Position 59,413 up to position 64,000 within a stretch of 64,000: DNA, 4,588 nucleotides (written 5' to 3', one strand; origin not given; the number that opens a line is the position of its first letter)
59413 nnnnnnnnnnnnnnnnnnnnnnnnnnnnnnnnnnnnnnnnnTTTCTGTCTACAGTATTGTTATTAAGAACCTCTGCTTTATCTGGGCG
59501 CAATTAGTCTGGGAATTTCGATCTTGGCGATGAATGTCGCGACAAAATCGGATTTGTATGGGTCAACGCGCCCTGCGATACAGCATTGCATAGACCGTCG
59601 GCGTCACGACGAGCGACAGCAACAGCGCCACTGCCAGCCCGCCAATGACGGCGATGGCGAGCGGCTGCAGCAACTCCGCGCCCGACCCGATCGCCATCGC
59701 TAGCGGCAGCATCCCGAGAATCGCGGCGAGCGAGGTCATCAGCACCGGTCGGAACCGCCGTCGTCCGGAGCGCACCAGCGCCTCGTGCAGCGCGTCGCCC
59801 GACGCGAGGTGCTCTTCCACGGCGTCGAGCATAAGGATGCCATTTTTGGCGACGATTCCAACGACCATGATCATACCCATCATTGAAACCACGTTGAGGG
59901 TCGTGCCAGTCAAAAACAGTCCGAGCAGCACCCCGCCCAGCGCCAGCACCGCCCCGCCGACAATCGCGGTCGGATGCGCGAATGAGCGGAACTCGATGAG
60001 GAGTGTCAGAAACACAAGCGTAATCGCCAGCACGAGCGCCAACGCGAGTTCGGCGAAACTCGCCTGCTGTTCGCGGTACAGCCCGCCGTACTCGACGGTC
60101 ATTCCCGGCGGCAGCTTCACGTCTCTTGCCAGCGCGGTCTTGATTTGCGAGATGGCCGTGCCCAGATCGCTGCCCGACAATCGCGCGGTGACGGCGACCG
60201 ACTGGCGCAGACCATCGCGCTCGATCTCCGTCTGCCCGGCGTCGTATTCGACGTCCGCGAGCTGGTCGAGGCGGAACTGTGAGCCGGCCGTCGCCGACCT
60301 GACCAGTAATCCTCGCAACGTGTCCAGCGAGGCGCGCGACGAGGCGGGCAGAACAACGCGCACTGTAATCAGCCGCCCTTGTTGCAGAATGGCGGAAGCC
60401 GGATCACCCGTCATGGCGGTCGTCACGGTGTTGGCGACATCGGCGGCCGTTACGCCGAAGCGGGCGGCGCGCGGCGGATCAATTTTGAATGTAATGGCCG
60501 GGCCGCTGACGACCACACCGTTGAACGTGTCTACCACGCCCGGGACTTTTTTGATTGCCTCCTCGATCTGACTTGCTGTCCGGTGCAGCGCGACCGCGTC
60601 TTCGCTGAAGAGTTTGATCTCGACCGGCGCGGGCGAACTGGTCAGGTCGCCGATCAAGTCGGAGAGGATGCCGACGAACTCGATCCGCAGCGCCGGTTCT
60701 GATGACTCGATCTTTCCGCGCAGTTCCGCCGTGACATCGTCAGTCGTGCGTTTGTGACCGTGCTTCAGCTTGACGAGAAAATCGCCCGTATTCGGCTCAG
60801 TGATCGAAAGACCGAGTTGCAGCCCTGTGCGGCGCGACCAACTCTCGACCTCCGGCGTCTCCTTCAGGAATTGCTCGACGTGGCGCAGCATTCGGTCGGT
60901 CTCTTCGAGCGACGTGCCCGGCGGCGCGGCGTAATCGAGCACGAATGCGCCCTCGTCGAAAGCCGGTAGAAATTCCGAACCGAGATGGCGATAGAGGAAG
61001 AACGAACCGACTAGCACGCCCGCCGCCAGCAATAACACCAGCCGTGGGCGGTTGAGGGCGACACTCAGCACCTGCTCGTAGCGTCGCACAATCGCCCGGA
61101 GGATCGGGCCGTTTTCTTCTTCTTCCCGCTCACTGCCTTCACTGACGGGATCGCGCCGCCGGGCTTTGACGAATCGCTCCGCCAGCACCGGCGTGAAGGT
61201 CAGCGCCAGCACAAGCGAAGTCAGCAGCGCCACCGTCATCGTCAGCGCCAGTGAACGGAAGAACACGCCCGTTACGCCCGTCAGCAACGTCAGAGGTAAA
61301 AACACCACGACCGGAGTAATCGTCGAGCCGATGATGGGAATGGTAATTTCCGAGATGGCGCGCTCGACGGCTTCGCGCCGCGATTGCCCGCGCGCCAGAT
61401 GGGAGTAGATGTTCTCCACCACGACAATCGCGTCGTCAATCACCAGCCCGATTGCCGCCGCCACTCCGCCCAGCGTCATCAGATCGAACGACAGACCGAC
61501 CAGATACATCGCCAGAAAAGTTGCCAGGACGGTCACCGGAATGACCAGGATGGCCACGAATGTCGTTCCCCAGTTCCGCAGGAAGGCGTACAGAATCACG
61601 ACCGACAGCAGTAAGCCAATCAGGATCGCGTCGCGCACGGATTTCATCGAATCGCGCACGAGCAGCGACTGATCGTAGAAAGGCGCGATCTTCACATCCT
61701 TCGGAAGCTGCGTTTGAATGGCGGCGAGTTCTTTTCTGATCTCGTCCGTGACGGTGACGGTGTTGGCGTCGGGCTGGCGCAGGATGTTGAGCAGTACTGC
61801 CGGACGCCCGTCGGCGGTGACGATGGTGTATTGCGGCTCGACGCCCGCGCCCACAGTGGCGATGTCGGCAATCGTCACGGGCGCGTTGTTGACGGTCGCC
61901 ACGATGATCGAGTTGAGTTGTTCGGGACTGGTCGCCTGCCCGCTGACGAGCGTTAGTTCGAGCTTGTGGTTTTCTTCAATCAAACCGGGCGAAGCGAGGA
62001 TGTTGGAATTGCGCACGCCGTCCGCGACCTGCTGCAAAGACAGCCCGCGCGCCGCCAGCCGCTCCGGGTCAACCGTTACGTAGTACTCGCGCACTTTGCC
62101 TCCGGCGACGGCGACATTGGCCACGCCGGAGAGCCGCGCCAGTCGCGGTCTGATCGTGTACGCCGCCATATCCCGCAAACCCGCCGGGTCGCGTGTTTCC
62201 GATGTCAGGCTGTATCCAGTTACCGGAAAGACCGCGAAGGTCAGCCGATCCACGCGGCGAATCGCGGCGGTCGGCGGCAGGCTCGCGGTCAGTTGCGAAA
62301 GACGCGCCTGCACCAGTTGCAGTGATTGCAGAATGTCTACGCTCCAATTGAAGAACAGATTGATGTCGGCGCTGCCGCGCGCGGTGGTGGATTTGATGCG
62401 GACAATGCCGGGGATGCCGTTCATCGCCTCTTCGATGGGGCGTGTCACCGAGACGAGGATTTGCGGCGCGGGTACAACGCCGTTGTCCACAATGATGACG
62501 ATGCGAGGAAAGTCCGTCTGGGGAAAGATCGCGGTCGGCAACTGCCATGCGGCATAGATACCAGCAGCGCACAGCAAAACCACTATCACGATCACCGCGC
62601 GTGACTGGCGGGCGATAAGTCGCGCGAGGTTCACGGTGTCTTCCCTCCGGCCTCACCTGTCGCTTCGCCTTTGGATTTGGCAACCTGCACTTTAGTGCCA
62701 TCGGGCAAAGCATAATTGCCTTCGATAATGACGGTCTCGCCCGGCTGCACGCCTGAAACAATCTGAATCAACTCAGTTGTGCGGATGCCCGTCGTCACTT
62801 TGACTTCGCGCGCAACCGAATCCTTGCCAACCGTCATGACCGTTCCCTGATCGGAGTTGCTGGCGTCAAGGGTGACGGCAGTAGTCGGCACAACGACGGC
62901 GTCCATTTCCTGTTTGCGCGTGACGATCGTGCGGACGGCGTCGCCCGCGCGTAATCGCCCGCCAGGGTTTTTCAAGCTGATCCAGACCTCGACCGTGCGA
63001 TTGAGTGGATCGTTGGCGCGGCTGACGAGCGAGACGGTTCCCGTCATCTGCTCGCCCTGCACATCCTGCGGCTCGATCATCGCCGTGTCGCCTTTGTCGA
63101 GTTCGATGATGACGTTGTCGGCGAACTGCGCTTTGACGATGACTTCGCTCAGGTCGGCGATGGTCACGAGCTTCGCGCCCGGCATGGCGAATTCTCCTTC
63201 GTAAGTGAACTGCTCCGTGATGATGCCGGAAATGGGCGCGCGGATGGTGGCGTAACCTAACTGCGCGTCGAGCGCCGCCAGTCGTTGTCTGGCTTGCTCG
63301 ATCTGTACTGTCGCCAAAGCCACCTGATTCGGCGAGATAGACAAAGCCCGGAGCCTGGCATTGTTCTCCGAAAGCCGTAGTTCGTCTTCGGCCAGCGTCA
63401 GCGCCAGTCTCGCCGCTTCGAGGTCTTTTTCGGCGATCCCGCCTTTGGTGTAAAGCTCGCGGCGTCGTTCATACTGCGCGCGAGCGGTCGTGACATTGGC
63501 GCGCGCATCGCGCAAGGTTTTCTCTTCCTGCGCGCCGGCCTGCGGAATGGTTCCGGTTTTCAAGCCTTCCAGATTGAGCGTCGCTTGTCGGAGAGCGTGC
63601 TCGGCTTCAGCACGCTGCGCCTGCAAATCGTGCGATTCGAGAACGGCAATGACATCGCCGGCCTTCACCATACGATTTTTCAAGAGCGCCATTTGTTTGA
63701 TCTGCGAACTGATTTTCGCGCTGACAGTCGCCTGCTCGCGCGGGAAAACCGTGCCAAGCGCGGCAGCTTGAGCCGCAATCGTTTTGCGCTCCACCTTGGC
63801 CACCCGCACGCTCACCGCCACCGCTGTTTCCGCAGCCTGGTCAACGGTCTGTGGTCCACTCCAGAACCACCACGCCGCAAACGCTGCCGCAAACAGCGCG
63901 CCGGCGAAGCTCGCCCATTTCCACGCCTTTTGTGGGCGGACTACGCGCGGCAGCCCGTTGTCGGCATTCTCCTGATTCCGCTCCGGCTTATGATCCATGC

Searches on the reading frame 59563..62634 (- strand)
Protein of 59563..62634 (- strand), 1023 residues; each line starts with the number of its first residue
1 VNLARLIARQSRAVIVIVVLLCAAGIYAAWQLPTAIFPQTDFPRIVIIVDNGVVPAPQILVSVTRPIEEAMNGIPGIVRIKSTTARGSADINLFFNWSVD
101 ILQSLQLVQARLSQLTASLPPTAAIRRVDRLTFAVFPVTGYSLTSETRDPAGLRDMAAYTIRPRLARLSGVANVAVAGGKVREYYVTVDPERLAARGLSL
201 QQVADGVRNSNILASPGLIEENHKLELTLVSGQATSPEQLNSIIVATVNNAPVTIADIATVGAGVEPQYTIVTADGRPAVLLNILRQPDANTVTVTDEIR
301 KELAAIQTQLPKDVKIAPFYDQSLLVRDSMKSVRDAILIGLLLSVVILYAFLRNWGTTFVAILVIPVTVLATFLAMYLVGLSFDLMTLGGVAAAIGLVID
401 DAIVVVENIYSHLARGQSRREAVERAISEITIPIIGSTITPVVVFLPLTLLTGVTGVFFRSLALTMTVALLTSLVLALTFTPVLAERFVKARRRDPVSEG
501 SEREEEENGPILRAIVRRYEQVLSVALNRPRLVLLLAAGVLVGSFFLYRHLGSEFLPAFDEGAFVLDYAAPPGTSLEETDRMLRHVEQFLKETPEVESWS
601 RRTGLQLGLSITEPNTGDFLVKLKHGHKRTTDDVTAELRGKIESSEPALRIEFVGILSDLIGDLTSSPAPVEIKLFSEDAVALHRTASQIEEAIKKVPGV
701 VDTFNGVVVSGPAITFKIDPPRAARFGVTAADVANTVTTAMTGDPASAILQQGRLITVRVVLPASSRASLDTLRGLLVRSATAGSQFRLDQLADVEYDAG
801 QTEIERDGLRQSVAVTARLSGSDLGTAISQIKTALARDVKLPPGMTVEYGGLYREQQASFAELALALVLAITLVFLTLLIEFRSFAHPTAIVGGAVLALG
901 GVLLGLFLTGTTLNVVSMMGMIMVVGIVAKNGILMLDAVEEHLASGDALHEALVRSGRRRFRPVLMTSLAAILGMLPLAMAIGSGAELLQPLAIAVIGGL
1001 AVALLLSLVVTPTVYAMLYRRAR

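Call 18: search_protein_families(library=pfam, proteins=[window:59563-62634:-], max_evalue=0.001)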
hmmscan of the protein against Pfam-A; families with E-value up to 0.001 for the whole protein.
window:59563-62634:- (1023 aa): 3 families
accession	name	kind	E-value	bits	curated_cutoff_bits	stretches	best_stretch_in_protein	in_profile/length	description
PF00873.25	ACR_tran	-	4.4e-245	816.3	28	1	8-1018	6-1020/1021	AcrB/AcrD/AcrF family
PF03176.21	MMPL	-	5.5e-13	49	20.5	2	807-1021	84-305/333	MMPL family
PF02355.23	SecD_SecF_C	-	1.3e-07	31.6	20.5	1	339-473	37-171/189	Protein export membrane protein SecD/SecF, C-terminal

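Call 44: search_protein_families(library=ncbifam, proteins=[window:59563-62634:-], max_evalue=0.001)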
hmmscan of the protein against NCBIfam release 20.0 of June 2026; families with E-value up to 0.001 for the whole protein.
window:59563-62634:- (1023 aa): 23 families
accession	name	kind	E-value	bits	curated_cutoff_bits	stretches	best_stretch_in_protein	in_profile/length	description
NF033617.1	RND_permease_2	subfamily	8.5e-204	679.4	1250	1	13-1019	10-1008/1009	multidrug efflux RND transporter permease subunit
TIGR00914.1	2A0601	subfamily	1.6e-169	565.8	701.45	1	13-1022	15-1039/1051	CusA/CzcA family heavy metal efflux RND transporter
NF000282.2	RND_permease_1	subfamily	8.2e-162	540.5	1250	1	15-1018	12-1027/1029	multidrug efflux RND transporter permease subunit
TIGR00915.1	2A0602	subfamily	1.3e-140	470.2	940.35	1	15-1019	13-1029/1050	efflux RND transporter permease subunit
NF007905.0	PRK10614.1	equivalog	4.7e-136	454.9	1774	1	7-1020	7-1010/1025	multidrug efflux RND transporter permease subunit MdtC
NF007798.0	PRK10503.1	equivalog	1.2e-128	430.4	1584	1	12-1021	21-1025/1040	MdtB/MuxB family multidrug efflux RND transporter permease subunit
NF007133.0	PRK09579.1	equivalog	1.7e-107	360.3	1763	1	11-1021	11-1005/1017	multidrug efflux RND transporter permease subunit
NF007131.0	PRK09577.1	equivalog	9e-100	334.9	1768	1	13-1020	11-1024/1045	multidrug efflux RND transporter permease subunit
NF007842.1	PRK10555.1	equivalog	3e-95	320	1854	1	15-1021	13-1029/1036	multidrug efflux RND transporter permease AcrD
NF000037.1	RND_perm_OqxB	exception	9.6e-91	305.1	2200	1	3-1019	3-1035/1050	multidrug efflux RND transporter permease subunit OqxB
NF011706.2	PRK15127.1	equivalog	1.7e-86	291.1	2150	1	15-1021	13-1032/1049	multidrug efflux RND transporter permease subunit AcrB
TIGR00921.1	2A067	subfamily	3.6e-26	91.4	351.9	2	238-538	98-397/733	hydrophobe/amphiphile efflux-3 (HAE3) family transporter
TIGR00916.1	2A0604s01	subfamily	7.8e-15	55.1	148.6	2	329-475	86-228/231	SecD/SecF family protein translocase subunit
TIGR00966.2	transloc_SecF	equivalog_domain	9.8e-10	38.4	160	2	272-472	72-263/279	protein translocase subunit SecF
NF011315.0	PRK14726.1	equivalog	7e-09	34.3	1249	1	327-544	368-580/855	protein translocase subunit SecDF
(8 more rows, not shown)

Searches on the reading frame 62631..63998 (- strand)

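Call 18: search_protein_families(library=pfam, proteins=[window:62631-63998:-], max_evalue=0.001)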
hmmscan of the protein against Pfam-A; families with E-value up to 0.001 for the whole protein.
window:62631-63998:- (455 aa): 3 families
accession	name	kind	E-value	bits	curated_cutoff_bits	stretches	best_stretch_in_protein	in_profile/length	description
PF16576.10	HlyD_D23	-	2.8e-23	82.8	30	1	87-352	17-211/214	Barrel-sandwich domain of CusB or HlyD membrane-fusion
PF13437.12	HlyD_3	-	5.4e-13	50.1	22.2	1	251-352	1-106/106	HlyD family secretion protein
PF13533.13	Biotin_lipoyl_2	-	0.00034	20.8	29.8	0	91-121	2-32/32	Biotin-lipoyl like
